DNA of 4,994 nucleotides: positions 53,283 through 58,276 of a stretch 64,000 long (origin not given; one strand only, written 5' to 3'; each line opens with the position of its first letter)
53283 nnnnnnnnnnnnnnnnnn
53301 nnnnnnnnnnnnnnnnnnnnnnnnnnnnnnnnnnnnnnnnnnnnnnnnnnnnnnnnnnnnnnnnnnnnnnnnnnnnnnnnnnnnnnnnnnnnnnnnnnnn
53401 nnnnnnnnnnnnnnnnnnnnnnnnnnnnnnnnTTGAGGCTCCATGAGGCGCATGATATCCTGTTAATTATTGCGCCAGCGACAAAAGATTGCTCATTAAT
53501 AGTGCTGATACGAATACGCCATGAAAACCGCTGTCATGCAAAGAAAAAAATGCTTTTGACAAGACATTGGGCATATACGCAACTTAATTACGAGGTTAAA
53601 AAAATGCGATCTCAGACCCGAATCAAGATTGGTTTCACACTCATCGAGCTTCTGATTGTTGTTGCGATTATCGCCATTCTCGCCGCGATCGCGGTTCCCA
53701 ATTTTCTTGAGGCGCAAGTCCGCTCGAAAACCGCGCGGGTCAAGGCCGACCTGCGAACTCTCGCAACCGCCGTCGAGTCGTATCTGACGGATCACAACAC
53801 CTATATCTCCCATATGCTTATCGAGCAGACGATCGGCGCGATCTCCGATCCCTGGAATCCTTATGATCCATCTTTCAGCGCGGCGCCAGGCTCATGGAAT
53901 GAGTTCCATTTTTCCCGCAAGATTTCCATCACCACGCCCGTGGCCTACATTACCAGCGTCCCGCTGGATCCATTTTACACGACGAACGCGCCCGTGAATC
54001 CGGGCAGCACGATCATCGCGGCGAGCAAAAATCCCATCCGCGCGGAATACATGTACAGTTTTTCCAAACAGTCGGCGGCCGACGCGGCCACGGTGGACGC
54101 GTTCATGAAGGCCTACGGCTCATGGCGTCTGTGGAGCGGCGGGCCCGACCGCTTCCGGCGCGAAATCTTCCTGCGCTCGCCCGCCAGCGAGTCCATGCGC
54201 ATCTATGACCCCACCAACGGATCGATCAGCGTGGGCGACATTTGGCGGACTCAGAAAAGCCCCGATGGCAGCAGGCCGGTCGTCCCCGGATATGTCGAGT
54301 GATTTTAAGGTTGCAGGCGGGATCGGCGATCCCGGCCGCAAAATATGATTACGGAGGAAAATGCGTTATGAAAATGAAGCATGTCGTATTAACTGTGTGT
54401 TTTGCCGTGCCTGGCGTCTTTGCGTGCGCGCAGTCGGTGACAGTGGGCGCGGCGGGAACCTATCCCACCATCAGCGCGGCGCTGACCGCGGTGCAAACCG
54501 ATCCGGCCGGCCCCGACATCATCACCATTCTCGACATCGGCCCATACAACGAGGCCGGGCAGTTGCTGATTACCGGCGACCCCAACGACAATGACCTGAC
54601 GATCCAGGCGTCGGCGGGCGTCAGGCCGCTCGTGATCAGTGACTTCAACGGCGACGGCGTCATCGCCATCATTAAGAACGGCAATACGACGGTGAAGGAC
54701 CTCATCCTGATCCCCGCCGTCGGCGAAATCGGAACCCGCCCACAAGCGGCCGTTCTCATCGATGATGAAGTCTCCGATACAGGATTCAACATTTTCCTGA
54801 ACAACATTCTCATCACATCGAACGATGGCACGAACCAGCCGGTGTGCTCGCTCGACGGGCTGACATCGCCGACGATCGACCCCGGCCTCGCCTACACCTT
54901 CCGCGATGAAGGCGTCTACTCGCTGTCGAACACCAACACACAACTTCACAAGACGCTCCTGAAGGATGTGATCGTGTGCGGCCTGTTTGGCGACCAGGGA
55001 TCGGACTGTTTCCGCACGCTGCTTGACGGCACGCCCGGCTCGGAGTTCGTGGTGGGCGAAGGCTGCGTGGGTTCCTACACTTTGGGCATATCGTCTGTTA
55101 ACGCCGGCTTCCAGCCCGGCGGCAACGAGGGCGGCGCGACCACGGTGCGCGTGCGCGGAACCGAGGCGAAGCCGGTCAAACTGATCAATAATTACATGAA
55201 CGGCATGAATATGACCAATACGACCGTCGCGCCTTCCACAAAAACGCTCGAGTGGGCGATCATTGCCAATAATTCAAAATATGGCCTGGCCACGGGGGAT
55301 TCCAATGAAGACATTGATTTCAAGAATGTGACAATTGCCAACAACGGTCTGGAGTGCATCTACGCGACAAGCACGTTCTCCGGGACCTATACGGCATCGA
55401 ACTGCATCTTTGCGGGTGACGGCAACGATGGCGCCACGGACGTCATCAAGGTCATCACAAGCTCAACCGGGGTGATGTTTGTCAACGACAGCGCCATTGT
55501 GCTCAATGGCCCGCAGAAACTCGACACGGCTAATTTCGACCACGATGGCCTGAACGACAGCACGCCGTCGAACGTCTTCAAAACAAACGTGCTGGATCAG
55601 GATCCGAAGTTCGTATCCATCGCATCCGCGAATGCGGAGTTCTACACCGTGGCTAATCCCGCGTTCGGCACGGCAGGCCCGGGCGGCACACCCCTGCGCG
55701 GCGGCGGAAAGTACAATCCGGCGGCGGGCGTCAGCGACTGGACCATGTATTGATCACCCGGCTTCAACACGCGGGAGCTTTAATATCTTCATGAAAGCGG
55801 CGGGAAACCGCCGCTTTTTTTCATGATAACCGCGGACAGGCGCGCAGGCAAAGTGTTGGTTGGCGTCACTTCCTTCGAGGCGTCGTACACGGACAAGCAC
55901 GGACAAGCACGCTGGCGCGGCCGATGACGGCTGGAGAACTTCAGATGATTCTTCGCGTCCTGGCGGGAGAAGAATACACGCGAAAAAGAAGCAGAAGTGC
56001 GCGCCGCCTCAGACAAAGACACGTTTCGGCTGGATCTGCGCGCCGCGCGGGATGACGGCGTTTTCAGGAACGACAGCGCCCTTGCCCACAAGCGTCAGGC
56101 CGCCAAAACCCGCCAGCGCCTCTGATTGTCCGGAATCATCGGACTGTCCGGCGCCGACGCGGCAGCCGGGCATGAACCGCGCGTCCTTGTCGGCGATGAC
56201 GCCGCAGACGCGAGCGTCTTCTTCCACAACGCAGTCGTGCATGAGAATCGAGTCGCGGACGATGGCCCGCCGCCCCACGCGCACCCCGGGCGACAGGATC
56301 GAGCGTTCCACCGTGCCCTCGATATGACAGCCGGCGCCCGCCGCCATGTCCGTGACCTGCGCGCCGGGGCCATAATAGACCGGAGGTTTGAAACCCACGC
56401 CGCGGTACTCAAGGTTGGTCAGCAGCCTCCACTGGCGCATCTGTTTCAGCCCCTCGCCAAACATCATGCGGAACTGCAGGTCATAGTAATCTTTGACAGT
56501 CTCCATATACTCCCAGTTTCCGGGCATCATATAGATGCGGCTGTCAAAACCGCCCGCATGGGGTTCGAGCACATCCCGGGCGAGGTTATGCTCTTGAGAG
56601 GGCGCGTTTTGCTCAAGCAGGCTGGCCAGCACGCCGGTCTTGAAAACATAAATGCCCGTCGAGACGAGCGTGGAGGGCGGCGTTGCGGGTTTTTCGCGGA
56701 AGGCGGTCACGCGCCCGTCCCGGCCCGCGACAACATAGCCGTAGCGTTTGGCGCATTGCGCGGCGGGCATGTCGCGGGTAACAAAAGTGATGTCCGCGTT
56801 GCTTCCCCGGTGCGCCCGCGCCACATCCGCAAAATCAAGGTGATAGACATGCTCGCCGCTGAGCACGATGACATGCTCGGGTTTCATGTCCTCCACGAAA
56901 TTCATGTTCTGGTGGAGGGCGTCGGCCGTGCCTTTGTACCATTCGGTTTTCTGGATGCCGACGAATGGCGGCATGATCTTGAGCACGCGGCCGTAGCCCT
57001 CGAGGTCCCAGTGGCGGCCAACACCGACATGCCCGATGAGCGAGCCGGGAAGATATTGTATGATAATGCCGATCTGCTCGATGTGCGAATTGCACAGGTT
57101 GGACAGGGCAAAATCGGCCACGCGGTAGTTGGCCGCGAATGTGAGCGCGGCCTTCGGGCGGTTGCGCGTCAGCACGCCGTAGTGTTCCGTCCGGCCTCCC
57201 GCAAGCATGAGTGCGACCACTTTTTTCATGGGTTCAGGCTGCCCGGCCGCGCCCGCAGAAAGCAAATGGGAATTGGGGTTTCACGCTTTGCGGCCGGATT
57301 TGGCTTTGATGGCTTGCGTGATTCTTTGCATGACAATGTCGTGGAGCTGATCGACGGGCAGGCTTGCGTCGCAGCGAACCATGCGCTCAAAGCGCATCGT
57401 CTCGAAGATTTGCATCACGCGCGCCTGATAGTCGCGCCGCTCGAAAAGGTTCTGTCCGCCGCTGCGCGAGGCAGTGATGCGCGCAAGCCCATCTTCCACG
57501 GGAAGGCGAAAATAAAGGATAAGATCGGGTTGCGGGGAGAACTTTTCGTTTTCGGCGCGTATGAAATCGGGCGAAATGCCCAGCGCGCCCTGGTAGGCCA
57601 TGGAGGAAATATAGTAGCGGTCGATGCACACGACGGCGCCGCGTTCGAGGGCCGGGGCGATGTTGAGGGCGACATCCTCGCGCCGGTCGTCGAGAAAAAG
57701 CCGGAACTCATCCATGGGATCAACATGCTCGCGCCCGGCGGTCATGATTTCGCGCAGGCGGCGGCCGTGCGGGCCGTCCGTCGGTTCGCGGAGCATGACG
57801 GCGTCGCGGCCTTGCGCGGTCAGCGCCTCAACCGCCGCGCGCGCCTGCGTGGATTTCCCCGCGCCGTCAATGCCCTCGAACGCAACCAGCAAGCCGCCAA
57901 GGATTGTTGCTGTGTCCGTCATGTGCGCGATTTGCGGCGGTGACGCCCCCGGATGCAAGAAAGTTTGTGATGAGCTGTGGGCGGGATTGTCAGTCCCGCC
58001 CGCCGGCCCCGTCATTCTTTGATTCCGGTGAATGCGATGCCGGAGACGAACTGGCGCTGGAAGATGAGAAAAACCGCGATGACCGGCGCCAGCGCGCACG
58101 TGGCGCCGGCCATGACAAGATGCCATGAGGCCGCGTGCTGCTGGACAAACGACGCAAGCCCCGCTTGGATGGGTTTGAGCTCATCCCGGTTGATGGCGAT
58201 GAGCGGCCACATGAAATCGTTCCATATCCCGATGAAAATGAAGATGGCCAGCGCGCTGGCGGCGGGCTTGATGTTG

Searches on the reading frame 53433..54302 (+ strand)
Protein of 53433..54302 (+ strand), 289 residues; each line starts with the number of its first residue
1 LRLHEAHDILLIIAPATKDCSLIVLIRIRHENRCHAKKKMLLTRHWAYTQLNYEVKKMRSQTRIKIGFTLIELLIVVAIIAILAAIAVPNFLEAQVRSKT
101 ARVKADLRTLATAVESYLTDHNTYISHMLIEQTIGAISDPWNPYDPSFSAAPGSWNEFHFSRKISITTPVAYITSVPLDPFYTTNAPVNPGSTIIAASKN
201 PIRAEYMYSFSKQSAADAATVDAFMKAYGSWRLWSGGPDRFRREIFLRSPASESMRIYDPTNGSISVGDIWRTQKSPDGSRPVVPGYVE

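Call 42: search_protein_families(library=pfam, proteins=[window:53433-54302:+], max_evalue=0.0001)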
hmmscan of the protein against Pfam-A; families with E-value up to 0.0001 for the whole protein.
window:53433-54302:+ (289 aa): 1 family
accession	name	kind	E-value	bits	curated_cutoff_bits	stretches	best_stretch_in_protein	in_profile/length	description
PF07963.17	N_methyl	-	4.7e-07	29.6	21.2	1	67-87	6-26/27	Prokaryotic N-terminal methylation motif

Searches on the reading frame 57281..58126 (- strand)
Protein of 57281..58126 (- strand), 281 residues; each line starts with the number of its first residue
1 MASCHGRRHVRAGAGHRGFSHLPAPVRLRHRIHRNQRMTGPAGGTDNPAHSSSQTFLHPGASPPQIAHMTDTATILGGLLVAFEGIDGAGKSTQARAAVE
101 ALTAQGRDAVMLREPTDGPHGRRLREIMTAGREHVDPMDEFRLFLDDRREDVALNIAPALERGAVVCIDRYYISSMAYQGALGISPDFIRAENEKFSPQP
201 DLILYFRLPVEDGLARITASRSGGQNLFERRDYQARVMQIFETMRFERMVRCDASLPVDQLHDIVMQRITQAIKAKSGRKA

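Call 42: search_protein_families(library=pfam, proteins=[window:57281-58126:-], max_evalue=0.0001)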
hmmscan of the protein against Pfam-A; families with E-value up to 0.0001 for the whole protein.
window:57281-58126:- (281 aa): 1 family
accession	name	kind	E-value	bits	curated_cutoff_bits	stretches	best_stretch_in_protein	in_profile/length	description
PF02223.23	Thymidylate_kin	-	2.4e-40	138.6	27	1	83-263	1-183/185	Thymidylate kinase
